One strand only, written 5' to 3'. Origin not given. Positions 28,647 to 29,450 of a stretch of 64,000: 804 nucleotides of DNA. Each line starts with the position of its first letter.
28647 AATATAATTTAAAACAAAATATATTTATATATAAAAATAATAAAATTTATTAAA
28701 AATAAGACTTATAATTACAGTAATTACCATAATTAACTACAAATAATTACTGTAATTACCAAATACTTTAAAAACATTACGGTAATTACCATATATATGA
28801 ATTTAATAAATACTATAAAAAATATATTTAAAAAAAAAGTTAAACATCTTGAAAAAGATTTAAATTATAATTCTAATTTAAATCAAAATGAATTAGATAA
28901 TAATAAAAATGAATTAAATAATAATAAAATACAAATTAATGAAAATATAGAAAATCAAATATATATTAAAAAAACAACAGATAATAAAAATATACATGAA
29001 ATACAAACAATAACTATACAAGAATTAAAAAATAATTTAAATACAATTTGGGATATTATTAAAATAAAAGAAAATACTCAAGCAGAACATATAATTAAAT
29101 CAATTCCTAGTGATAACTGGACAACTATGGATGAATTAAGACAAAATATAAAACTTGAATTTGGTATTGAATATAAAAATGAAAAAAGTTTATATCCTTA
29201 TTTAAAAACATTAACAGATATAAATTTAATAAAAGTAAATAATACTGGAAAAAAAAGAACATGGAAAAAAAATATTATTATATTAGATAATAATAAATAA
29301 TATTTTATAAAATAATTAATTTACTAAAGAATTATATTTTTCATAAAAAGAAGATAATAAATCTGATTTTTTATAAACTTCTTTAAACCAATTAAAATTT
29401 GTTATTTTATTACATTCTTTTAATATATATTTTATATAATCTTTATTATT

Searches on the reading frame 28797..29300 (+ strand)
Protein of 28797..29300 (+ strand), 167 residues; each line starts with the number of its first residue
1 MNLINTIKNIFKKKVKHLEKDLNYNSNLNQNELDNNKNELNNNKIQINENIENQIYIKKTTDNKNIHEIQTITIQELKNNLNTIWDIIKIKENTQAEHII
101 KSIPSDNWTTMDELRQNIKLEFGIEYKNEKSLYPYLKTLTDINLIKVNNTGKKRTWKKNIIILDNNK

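Call 9: search_protein_families(library=pfam, proteins=[window:28797-29300:+], max_evalue=0.01)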
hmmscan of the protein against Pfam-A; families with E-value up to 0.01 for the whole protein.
window:28797-29300:+ (167 aa): 0 families

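Call 13: find_homologous_proteins(query=window:28797-29297:+, max_evalue=0.01)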
Query window:28797-29297:+ (167 aa): 96 proteins with E <= 0.01 among 254 candidates.
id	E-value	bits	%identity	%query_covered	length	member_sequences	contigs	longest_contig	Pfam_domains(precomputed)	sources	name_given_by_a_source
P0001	1.3e-94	332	100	100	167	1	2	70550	-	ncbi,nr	ncbi:MAG: hypothetical protein PHR26_00990 [Candidatus ainarchaeum sp.]|nr:hypothetical protein [Can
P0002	9.8e-59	216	64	99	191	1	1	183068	-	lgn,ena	-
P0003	7.0e-50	187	69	80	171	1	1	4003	-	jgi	-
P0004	4.0e-49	184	72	75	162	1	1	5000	-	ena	-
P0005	3.9e-48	181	60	98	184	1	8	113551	-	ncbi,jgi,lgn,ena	-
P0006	9.8e-44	167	58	93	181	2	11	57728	-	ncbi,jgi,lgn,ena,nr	ncbi:MAG: hypothetical protein WCY27_03775 [archaeon]|jgi:hypothetical protein|nr:hypothetical prote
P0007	2.3e-43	166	61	86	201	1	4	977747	-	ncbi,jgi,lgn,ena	-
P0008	2.6e-43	165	81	54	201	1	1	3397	-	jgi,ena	-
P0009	3.1e-43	165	76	59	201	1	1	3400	-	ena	-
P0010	4.2e-43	165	56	93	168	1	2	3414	-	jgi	jgi:transposase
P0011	6.5e-43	164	80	55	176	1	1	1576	-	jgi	-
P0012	6.6e-43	164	69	69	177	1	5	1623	-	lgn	-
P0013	7.6e-43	164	80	53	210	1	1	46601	-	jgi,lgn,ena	-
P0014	1.1e-42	163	81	57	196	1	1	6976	-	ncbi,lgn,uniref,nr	ncbi:hypothetical protein [Candidatus Vampirococcus lugosii]|uniref:Uncharacterized protein n=1 Tax=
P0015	2.2e-42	162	72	72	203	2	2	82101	-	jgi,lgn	-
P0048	5.8e-34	135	70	63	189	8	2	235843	-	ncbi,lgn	-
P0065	2.3e-32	130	54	81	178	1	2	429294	-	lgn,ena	-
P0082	2.1e-21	94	46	57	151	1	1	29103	-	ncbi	ncbi:MAG: hypothetical protein QXK06_02770 [Candidatus Diapherotrites archaeon]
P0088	9.2e-21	92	48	54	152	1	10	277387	-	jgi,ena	-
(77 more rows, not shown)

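Call 15: find_encoding_contigs(protein=P0007, flank=6000, max_places=1)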
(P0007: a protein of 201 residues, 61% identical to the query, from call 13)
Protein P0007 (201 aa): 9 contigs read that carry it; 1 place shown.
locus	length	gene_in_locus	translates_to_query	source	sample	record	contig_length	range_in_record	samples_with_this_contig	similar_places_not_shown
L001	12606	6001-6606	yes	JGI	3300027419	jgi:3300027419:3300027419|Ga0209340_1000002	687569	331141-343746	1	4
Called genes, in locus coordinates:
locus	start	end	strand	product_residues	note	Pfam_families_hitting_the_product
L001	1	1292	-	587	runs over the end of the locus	PF02518:HATPase_c (weak), PF13589:HATPase_c_3, PF01119:DNA_mis_repair, PF08676:MutL_C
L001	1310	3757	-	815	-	PF01624:MutS_I, PF05188:MutS_II, PF05192:MutS_III, PF05190:MutS_IV, PF00488:MutS_V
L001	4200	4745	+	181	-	PF01994:Trm56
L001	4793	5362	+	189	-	PF02002:TFIIE_alpha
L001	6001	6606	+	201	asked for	-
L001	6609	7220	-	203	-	-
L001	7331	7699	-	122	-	PF05239:PRC (weak)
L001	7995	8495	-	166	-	-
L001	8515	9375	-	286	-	PF02899:Phage_int_SAM_1, PF13495:Phage_int_SAM_4, PF00589:Phage_integrase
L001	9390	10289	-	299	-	PF01966:HD (weak)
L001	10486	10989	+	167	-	PF02572:CobA_CobO_BtuR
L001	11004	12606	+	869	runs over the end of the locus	PF03477:ATP-cone, PF00317:Ribonuc_red_lgN (weak), PF02867:Ribonuc_red_lgC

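Call 16: find_encoding_contigs(protein=P0002, flank=6000, max_places=1)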
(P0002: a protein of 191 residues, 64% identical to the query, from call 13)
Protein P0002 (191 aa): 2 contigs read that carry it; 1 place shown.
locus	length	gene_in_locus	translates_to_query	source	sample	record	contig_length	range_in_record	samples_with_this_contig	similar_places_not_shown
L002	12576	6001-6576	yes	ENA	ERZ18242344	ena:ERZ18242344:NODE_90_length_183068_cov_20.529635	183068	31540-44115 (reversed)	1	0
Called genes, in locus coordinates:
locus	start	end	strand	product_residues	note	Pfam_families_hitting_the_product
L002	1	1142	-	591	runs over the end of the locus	PF02518:HATPase_c (weak), PF13589:HATPase_c_3, PF01119:DNA_mis_repair, PF08676:MutL_C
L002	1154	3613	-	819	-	PF01624:MutS_I, PF05188:MutS_II, PF05192:MutS_III, PF05190:MutS_IV, PF00488:MutS_V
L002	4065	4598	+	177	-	PF01994:Trm56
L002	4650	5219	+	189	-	PF02002:TFIIE_alpha (weak), PF27077:CsxA (weak)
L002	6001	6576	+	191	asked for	-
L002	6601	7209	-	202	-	-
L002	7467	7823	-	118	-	PF05239:PRC (weak)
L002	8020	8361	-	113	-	-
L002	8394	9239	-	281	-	PF02899:Phage_int_SAM_1, PF13495:Phage_int_SAM_4, PF00589:Phage_integrase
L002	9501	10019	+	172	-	PF02572:CobA_CobO_BtuR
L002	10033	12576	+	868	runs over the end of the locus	PF03477:ATP-cone, PF00317:Ribonuc_red_lgN (weak), PF02867:Ribonuc_red_lgC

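Call 17: find_encoding_contigs(protein=P0065, flank=6000, max_places=1)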
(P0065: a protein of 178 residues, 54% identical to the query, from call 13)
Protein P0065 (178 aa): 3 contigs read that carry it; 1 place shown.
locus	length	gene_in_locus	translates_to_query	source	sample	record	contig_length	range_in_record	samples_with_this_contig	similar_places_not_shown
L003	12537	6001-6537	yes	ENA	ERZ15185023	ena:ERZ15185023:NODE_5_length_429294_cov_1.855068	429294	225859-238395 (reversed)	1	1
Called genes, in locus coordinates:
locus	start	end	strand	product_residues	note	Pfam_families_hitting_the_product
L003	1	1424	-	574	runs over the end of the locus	PF02518:HATPase_c (weak), PF13589:HATPase_c_3, PF01119:DNA_mis_repair, PF08676:MutL_C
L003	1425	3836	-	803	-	PF01624:MutS_I, PF05188:MutS_II, PF05192:MutS_III, PF05190:MutS_IV, PF00488:MutS_V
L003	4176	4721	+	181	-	PF01994:Trm56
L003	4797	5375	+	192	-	PF02002:TFIIE_alpha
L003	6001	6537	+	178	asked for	-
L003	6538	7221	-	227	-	-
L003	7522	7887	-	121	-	PF05239:PRC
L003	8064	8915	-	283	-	PF02899:Phage_int_SAM_1, PF13102:Phage_int_SAM_5 (faint), PF13495:Phage_int_SAM_4, PF00589:Phage_integrase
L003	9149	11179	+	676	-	PF03477:ATP-cone, PF13597:NRDD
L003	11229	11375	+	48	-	PF13597:NRDD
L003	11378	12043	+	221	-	PF13353:Fer4_12, PF04055:Radical_SAM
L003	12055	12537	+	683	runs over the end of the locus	PF03477:ATP-cone, PF02867:Ribonuc_red_lgC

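Call 21: search_protein_representatives(protein=window:28797-29297:+)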
Query: 167 residues. Proteins with E-value up to 0.001 (for the whole library): 35; up to 1e-10: 30; up to 1e-30: 3. The best 35 are listed.
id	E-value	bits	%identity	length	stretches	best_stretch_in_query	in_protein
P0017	1.5e-41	158.0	68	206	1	48-167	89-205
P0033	3.5e-38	147.1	62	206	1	22-164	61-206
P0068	1.1e-32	129.3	57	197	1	27-164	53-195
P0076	6.1e-30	120.4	53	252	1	23-165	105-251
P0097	5.0e-23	97.9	47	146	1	60-163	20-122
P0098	7.1e-20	87.7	43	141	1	66-162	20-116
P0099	1.1e-19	87.1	48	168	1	75-164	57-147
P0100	1.8e-19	86.3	53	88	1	91-165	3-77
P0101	2.2e-19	86.1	42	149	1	78-163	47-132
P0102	2.4e-19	86.0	44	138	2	56-161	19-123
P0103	5.0e-19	84.9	44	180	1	79-164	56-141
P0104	8.2e-19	84.2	42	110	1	81-163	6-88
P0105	1.1e-18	83.8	47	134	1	81-163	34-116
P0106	2.4e-18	82.7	46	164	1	80-163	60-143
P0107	3.7e-18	82.1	40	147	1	48-164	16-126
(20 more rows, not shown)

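Call 26: find_encoding_contigs(protein=P0088, flank=6000, max_places=1)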
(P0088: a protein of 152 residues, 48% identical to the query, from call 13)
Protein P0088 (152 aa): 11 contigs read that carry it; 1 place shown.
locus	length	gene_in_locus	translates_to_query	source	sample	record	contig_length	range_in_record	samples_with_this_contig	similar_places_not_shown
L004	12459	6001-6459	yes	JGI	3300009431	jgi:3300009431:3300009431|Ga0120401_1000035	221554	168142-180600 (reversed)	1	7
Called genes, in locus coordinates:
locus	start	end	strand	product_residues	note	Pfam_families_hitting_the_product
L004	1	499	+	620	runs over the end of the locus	PF13328:HD_4, PF04607:RelA_SpoT, PF02824:TGS, PF28438:RelA_RIS, PF13291:ACT_4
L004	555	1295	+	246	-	PF06745:ATPase, PF07088:GvpD_P-loop (weak)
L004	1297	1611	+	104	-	-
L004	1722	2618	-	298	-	PF14528:LAGLIDADG_3 (weak)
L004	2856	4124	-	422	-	PF02403:Seryl_tRNA_N, PF00587:tRNA-synt_2b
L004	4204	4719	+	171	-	PF01994:Trm56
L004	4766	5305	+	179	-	PF02002:TFIIE_alpha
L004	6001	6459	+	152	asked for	-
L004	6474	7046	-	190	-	-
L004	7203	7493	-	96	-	PF05239:PRC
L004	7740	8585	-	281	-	PF02899:Phage_int_SAM_1, PF13495:Phage_int_SAM_4, PF00589:Phage_integrase, PF22823:MrpR_C_cat (weak)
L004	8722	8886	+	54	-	-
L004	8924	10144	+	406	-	PF00675:Peptidase_M16, PF05193:Peptidase_M16_C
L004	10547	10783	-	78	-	-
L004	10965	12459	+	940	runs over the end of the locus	PF00112:Peptidase_C1, PF08308:PEGA (weak)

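Call 27: find_encoding_contigs(protein=P0048, flank=6000, max_places=1)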
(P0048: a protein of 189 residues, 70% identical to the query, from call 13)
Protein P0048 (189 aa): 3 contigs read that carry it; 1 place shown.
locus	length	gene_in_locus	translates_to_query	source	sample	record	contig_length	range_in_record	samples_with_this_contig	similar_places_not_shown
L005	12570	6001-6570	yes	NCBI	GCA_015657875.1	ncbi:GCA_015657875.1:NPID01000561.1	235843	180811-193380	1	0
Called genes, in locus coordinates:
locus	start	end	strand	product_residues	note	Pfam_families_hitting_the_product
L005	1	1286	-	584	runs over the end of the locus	PF02518:HATPase_c (weak), PF13589:HATPase_c_3, PF01119:DNA_mis_repair, PF08676:MutL_C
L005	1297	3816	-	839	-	PF01624:MutS_I, PF05188:MutS_II, PF05192:MutS_III, PF05190:MutS_IV, PF00488:MutS_V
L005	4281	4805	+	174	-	PF01994:Trm56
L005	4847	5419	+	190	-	PF02002:TFIIE_alpha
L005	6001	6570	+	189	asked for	-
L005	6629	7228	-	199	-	-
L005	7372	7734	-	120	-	PF05239:PRC (weak)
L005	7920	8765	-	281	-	PF02899:Phage_int_SAM_1, PF13495:Phage_int_SAM_4, PF00589:Phage_integrase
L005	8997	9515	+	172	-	PF02572:CobA_CobO_BtuR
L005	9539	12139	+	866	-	PF03477:ATP-cone, PF00317:Ribonuc_red_lgN (weak), PF02867:Ribonuc_red_lgC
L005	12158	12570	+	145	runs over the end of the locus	PF22769:DCD (faint), PF00692:dUTPase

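Call 28: find_encoding_contigs(protein=P0082, flank=6000, max_places=1)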
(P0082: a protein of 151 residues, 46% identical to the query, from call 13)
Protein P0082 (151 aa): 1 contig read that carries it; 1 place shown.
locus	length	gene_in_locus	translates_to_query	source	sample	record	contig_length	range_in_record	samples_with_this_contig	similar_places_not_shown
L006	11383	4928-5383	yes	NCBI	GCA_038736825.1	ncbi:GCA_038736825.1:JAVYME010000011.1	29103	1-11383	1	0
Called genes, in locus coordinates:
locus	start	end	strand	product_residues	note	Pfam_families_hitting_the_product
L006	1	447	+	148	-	PF28438:RelA_RIS, PF13291:ACT_4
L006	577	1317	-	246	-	PF06745:ATPase, PF07088:GvpD_P-loop (weak)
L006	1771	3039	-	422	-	PF02403:Seryl_tRNA_N, PF00587:tRNA-synt_2b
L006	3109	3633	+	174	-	PF01994:Trm56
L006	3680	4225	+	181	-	PF02002:TFIIE_alpha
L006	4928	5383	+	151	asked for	-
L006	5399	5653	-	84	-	-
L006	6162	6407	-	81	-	PF05239:PRC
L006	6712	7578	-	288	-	PF02899:Phage_int_SAM_1, PF13495:Phage_int_SAM_4, PF00589:Phage_integrase, PF22823:MrpR_C_cat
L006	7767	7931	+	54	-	-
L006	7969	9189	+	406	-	PF00675:Peptidase_M16, PF05193:Peptidase_M16_C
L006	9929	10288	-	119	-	-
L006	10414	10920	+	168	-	-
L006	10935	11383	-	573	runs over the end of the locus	-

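Call 32: find_related_loci(query=A1, collection=genome_contigs, flank=10000)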
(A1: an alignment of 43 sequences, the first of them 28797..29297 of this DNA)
Query A1 (167 aa) in genome_contigs; peptide patterns used: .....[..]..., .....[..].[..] (x = any residue, [..] = any of these).
168 stretches matched a pattern; 109 encode a relative of the query (tblastn E <= 1e-3); the best 80 are kept; 80 distinct loci.
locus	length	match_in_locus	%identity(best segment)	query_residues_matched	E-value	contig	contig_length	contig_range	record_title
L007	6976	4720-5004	81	70-164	1e-47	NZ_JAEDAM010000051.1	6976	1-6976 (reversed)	Candidatus Vampirococcus lugosii isolate Chiprana VAMP_163, whole genome shotgun sequence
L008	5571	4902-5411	58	1-156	8e-47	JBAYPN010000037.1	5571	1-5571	MAG: archaeon isolate SO_2016_LW2_139 scaffold33924_LW138R_2016, whole genome shotgun sequence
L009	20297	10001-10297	72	69-167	6e-45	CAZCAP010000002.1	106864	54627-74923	MAG TPA_asm: uncultured archaeon isolate SRP178699_co1_70 genome assembly, contig: NODE_106_length_106864_cov_43.945295,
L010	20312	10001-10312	70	60-167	2e-44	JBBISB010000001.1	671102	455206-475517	MAG: Candidatus Iainarchaeum archaeon isolate FAS170219_bin_363 NODE_1_length_671102_cov_21.388244, whole genome shotgun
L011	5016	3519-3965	58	22-167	3e-43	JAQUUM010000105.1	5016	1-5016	MAG: Bacilli bacterium isolate STD2_143 NODE_74087_length_5016_cov_5.210677_Sandtown_D2, whole genome shotgun sequence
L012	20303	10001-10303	71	62-166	4e-43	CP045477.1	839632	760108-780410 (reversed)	MAG: Candidatus Forterrea multitransposorum CG_2015-17_Forterrea_25_41 chromosome, complete genome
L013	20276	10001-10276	75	73-164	9e-43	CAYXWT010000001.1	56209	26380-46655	MAG TPA_asm: uncultured archaeon isolate SRP191223_co1_94 genome assembly, contig: NODE_329_length_56209_cov_22.603163,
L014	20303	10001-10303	70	62-166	9e-43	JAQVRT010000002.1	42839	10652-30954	MAG: Candidatus ainarchaeum sp. isolate STF1_257 NODE_1737_length_42839_cov_6.994381_Sandtown_F1, whole genome shotgun s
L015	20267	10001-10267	75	79-167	7e-41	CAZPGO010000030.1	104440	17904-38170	MAG TPA_asm: uncultured archaeon isolate SRP067234_co1_315 genome assembly, contig: k99_836542, whole genome shotgun seq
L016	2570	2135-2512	51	9-164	2e-39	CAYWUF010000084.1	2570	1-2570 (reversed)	MAG TPA_asm: uncultured archaeon isolate SRP192927_co2_630 genome assembly, contig: NODE_109101_length_2570_cov_15.68628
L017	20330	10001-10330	62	48-164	3e-39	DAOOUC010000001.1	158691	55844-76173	MAG TPA_asm: archaeon isolate AMR_MDS_2477 NODE_90_length_158691_cov_7.952155, whole genome shotgun sequence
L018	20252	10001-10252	74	81-164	2e-38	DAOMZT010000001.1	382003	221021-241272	MAG TPA_asm: archaeon isolate AMR_MDS_3992 NODE_2_length_382003_cov_13.773443, whole genome shotgun sequence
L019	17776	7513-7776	76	70-156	1e-38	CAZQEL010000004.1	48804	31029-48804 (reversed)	MAG TPA_asm: uncultured archaeon isolate SRP191223_co1_16 genome assembly, contig: NODE_449_length_48804_cov_7.018975, w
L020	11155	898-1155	72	79-164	6e-38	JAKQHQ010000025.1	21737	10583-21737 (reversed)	MAG: archaeon isolate USDE_metabat.173 k141_465099, whole genome shotgun sequence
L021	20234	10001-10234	79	81-158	7e-38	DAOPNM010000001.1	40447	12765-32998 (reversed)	MAG TPA_asm: archaeon isolate AMR_MDS_1600 NODE_1302_length_40447_cov_6.116335, whole genome shotgun sequence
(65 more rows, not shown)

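Call 36: predict_structure(alignment_id=A1)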
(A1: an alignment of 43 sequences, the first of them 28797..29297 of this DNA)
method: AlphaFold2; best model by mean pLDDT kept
length: 167 residues; sequences in the alignment: 43
mean_pLDDT: 67.9   pTM: 0.51
mean pLDDT of the five models: 67.9, 67.0, 64.3, 64.3, 63.5
residues with pLDDT >= 90: 66; 70-90: 17; 50-70: 25; < 50: 59
segments of 3 or more residues with pLDDT < 50: 13-54, 56-71
pLDDT, mean of each block of 10 residues (from residue 1): 55 45 37 40 36 44 40 55 74 90 95 97 94 95 94 93 71
secondary structure, 60 per line:
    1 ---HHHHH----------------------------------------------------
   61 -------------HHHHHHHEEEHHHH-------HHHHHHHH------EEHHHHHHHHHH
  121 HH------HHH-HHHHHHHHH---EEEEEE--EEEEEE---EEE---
elements in order: H4-8 H74-80 E81-83 H84-87 H95-102 H111-122 H133-141 E145-150 E153-158 E162-164

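Call 42: fold_search(model_id=the predicted structure, library=pdb)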
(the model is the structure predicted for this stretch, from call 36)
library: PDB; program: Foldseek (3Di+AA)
matches with E <= 10: 1203; with E <= 0.001: 0
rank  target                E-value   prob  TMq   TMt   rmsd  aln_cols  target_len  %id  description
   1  4rb1_B                5.1e-03  1.00  0.35  0.44   7.9       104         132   10  Crystal structure of Magnetospirillum gryphiswaldense MSR-1 Fur-Mn2+-E. coli Fur box (released 2015-07-15)
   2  7y43_A                7.4e-03  1.00  0.31  0.59   4.3        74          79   12  Crystal structure of the KAT6A WH domain and its bound double stranded DNA (released 2023-01-18)
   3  4ray_A                7.9e-03  1.00  0.34  0.41   2.8        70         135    8  Crystal structure of Magnetospirillum gryphiswaldense MSR-1 Apo-Fur (released 2015-07-15)
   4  2mh2_MODEL_1_A        7.9e-03  1.00  0.30  0.69   2.9        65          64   14  Structural insights into the DNA recognition and protein interaction domains reveal fundamental homologous DNA (released 2014-04-16)
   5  8h7a_A                7.9e-03  1.00  0.31  0.58   4.7        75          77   12  Crystal structure of the dimer form KAT6A WH domain with its bound double stranded DNA (released 2023-01-18)
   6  2xig_B                8.4e-03  1.00  0.35  0.39   3.2        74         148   22  The structure of the Helicobacter pylori ferric uptake regulator Fur reveals three functional metal binding sites (released 2011-01-19)
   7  4lmy_A                8.4e-03  1.00  0.34  0.37   4.2        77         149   16  Structure of GAS PerR-Zn-Zn (released 2014-04-02)
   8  3eyy_A                9.0e-03  1.00  0.34  0.42   6.0        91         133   14  Structural basis for the specialization of Nur, a nickel-specific Fur homologue, in metal sensing and DNA recognition (released 2009-06-09)
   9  8h7a_F                9.0e-03  1.00  0.31  0.58   4.6        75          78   12  Crystal structure of the dimer form KAT6A WH domain with its bound double stranded DNA (released 2023-01-18)
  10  6d57_A                9.5e-03  1.00  0.34  0.39   5.5        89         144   17  Campylobacter jejuni ferric uptake regulator S1 metalated (released 2018-05-23)
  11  9ire_A                1.1e-02  1.00  0.33  0.36   2.1        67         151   12  CRYSTAL STRUCTURE OF Bacillus cereus FERRIC UPTAKE REGULATOR (released 2025-07-23)
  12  4rb2_D                1.1e-02  1.00  0.35  0.43   2.7        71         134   10  Crystal structure of Magnetospirillum gryphiswaldense MSR-1 SeMet-Fur-Mn2+-feoAB1 operator (released 2015-07-15)
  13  2fe3_B                1.1e-02  1.00  0.35  0.40   6.7        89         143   15  The crystal structure of bacillus subtilis PerR-Zn reveals a novel Zn(Cys)4 Structural redox switch (released 2006-12-19)
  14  4rb1_A                1.1e-02  1.00  0.32  0.39   7.5        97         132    7  Crystal structure of Magnetospirillum gryphiswaldense MSR-1 Fur-Mn2+-E. coli Fur box (released 2015-07-15)
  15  1smt_A                1.3e-02  1.00  0.30  0.47   2.8        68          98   13  SMTB REPRESSOR FROM SYNECHOCOCCUS PCC7942 (released 1997-12-03)
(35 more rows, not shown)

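Call 54: search_protein_families(library=pfam, proteins=[window:28797-29297:+], max_evalue=10)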
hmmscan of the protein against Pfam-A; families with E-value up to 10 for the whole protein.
window:28797-29297:+ (167 aa): 2 families
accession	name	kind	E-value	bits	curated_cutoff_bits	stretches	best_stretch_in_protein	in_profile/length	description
PF03551.20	PadR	-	0.051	14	27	1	113-152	14-54/75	Transcriptional regulator PadR-like family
PF02240.21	MCR_gamma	-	0.23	11.1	25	1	27-74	170-217/246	Methyl-coenzyme M reductase gamma subunit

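Call 55: search_solved_structures(query=A1, max_evalue=10)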
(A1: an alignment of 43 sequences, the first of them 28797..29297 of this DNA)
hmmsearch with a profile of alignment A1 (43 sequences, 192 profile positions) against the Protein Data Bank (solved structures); distinct sequences matched with E-value up to 10: 0.

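Call 87: search_protein_families(library=ncbifam, proteins=[window:28797-29297:+], max_evalue=0.01)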
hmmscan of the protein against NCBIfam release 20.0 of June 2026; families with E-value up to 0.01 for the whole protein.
window:28797-29297:+ (167 aa): 0 families

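Call 88: search_dna_similar(query=window:28797-29297:+, collection=phages, mode=protein, max_evalue=0.001)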
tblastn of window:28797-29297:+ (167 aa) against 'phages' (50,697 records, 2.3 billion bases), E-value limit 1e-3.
No match.
